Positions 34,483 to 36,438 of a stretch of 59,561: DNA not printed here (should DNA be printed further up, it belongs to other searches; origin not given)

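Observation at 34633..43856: Five-gene composite operon: hsdR / OLD-type ATPase-nuclease / hsdM-S fusion / DUF2130 / zinc-ribbon orphan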

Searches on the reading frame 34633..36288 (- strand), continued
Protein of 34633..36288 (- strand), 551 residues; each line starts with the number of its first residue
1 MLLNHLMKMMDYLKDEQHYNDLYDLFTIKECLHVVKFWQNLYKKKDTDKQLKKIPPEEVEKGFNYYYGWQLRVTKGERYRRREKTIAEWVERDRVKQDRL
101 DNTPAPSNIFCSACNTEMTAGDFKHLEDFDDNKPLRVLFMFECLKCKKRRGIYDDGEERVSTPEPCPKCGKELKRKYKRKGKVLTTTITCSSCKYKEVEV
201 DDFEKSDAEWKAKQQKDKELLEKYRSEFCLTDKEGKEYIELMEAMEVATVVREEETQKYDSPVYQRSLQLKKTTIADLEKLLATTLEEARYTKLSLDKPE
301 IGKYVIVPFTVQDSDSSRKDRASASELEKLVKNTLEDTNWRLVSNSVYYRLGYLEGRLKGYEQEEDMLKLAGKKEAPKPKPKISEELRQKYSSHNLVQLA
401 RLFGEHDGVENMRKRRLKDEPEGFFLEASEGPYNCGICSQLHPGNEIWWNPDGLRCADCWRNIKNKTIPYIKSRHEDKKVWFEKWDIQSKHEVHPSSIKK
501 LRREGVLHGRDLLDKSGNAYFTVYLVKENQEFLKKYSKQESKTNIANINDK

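Call 77: search_solved_structures(query=A1, max_evalue=1)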
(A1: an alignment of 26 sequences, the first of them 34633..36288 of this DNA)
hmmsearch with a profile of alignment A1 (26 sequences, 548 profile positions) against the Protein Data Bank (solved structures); distinct sequences matched with E-value up to 1: 4.
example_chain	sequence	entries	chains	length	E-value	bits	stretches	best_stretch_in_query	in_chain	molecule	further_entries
3iab_A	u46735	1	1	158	0.045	15.4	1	434-503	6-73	Ribonucleases P/MRP protein subunit POP6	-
6agb_F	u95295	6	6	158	0.045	15.4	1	434-503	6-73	Ribonucleases P/MRP protein subunit POP6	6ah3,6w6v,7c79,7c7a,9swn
2qkd_A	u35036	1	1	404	0.1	14.3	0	152-192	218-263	Zinc finger protein ZPR1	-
6zxw_H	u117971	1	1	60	0.52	11.9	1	156-185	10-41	Uncharacterized protein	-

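Call 79: fold_search(model_id=the predicted structure, library=viral)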
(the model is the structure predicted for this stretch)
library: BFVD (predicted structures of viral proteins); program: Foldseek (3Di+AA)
matches with E <= 10: 597; with E <= 0.001: 0
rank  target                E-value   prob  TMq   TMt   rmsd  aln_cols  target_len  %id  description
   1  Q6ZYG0                1.0e-02  0.98  0.12  0.31  16.2       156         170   14  Uncharacterized protein [Pyrobaculum spherical virus (isolate United States/Yellowstone)]
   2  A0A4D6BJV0            1.6e-02  0.80  0.09  0.21  17.6       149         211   18  (no name in the UniProt tables at hand)
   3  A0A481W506            2.0e-02  0.14  0.09  0.11  32.6       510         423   10  Uncharacterized protein [Pseudomonas phage Psa21]
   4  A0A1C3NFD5            2.7e-02  0.80  0.11  0.24  39.0       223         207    9  (no name in the UniProt tables at hand)
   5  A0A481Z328            3.3e-02  0.91  0.12  0.17  10.8       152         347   12  Uncharacterized protein [Pithovirus LCPAC101]
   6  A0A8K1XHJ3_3          4.7e-02  0.82  0.13  0.07  30.6       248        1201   14  Polyprotein (Fragment) [Hangzhou Solinvi-like virus 1]
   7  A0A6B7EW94            5.2e-02  0.97  0.07  0.15  14.7       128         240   13  (no name in the UniProt tables at hand)
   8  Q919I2                6.4e-02  0.20  0.09  0.11  38.2       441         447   11  CUN095 putative bro protein, similar to AcMNPV ORF2 [Culex nigripalpus nucleopolyhedrovirus (isolate Florida/1997)]
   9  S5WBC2                7.0e-02  0.13  0.08  0.13  35.7       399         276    8  Uncharacterized protein [Pseudomonas phage PaBG]
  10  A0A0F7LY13            8.6e-02  0.47  0.11  0.20  31.7       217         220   16  (no name in the UniProt tables at hand)
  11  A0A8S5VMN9            9.5e-02  0.99  0.12  0.38   4.3        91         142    6  Uncharacterized protein [Ackermannviridae sp.]
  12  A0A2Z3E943            9.5e-02  0.20  0.10  0.16  30.2       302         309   10  (no name in the UniProt tables at hand)
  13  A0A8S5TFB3            1.0e-01  0.99  0.13  0.50   5.7       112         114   10  Uncharacterized protein [Siphoviridae sp. ctP0x5]
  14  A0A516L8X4            1.1e-01  0.80  0.06  0.34  13.1        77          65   19  (no name in the UniProt tables at hand)
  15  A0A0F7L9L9            1.2e-01  0.99  0.08  0.30   9.3        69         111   17  Uncharacterized protein [uncultured marine virus]
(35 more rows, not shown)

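Call 83: search_protein_families(library=pfam, alignment_id=A6, max_evalue=0.0001)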
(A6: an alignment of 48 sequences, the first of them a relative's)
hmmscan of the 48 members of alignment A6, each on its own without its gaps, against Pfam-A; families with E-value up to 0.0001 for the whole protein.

A. member 1, L009:9259-10038:+ (260 aa): 0 families

B. families by the number of members that match (of 48 scanned): 30 families (the first 25 are shown)
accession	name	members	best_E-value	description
PF11074.14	DUF2779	2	4.1e-40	Domain of unknown function(DUF2779)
PF13245.12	AAA_19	2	3.4e-19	AAA domain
PF01443.25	Viral_helicase1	2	1.7e-18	Viral superfamily 1 RNA helicase core domain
PF13604.12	AAA_30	2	7.1e-16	AAA domain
PF01381.28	HTH_3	2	2.8e-08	Helix-turn-helix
PF13166.12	AAA_13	1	8.1e-134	AAA domain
PF01026.27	TatD_DNase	1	1.8e-47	TatD related DNase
PF04851.21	ResIII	1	1.1e-39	Type III restriction enzyme, res subunit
PF13619.11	KTSC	1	2.4e-27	KTSC domain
PF18145.6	SAVED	1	2.6e-24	SMODS-associated and fused to various effectors sensor domain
PF09397.16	FtsK_gamma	1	1.5e-22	Ftsk gamma domain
PF00580.27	UvrD-helicase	1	2.1e-22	UvrD/REP helicase N-terminal domain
PF18144.7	SMODS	1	2.1e-19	Second Messenger Oligonucleotide or Dinucleotide Synthetase domain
PF18766.7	SWI2_SNF2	1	1.1e-14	SWI2/SNF2 ATPase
PF01580.24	FtsK_SpoIIIE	1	1.4e-14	FtsK/SpoIIIE family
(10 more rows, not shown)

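Call 107: search_solved_structures(query=L012:2337-5312:+, max_evalue=0.001)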
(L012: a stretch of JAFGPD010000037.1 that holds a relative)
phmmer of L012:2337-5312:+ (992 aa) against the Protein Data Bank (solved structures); distinct sequences matched with E-value up to 0.001: 3.
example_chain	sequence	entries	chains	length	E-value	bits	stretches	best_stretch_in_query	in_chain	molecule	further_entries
7lo5_A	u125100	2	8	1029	2.6e-44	154.7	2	308-662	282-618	Site-specific DNA-methyltransferase (adenine-specific)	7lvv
4xqk_A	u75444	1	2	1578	5.8e-44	153.6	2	300-757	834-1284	LlaBIII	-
5ffj_A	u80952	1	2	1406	7.4e-35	123.4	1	299-961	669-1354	Endonuclease and methylase LlaGI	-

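Call 108: search_solved_structures(query=L012:5305-7257:+, max_evalue=0.001)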
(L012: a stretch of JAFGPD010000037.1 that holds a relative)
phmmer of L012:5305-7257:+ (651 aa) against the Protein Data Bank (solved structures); distinct sequences matched with E-value up to 0.001: 24.
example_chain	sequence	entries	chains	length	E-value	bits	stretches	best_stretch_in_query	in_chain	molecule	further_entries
2is1_A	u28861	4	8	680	1e-42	150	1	43-619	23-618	DNA helicase II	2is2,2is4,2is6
3lfu_A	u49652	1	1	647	2.9e-42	148.5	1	43-619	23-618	DNA helicase II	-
1pjr_A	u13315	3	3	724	3.4e-41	144.9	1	45-620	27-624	PCRA | ATP-DEPENDENT HELICASE PCRA | HELICASE PCRA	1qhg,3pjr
4c2u_A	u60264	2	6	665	2.6e-37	132.1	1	33-619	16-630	DNA HELICASE II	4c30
4c2t_A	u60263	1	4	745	4.1e-37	131.4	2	33-452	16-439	DNA HELICASE II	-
1uaa_A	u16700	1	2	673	2.7e-36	128.8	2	36-461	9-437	PROTEIN (ATP-DEPENDENT DNA HELICASE REP.)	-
9dci_A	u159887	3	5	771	7.7e-36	127.2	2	34-477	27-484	ATP-dependent DNA helicase UvrD1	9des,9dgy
2pjr_A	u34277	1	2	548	8.8e-30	107.2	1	45-548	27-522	PROTEIN (HELICASE PCRA)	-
1qhh_B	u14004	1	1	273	6.3e-17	64.8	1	196-449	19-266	PROTEIN (PCRA (SUBUNIT))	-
3u44_A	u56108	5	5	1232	9.9e-16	60.8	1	228-312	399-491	ATP-dependent helicase/nuclease subunit A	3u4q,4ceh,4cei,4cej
6ppu_B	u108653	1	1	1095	6.5e-10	41.6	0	47-96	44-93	UvrD/REP helicase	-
6ppr_B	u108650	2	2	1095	6.5e-10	41.6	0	47-96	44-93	UvrD/REP helicase | DNA 3'-5' helicase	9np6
1qhh_A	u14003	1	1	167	1.1e-09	40.9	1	44-122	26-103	PROTEIN (PCRA (SUBUNIT))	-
7sjr_B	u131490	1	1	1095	1.7e-09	40.2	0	47-96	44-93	DNA helicase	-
2pjr_B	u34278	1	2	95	2.5e-09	39.7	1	556-620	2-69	PROTEIN (HELICASE PCRA)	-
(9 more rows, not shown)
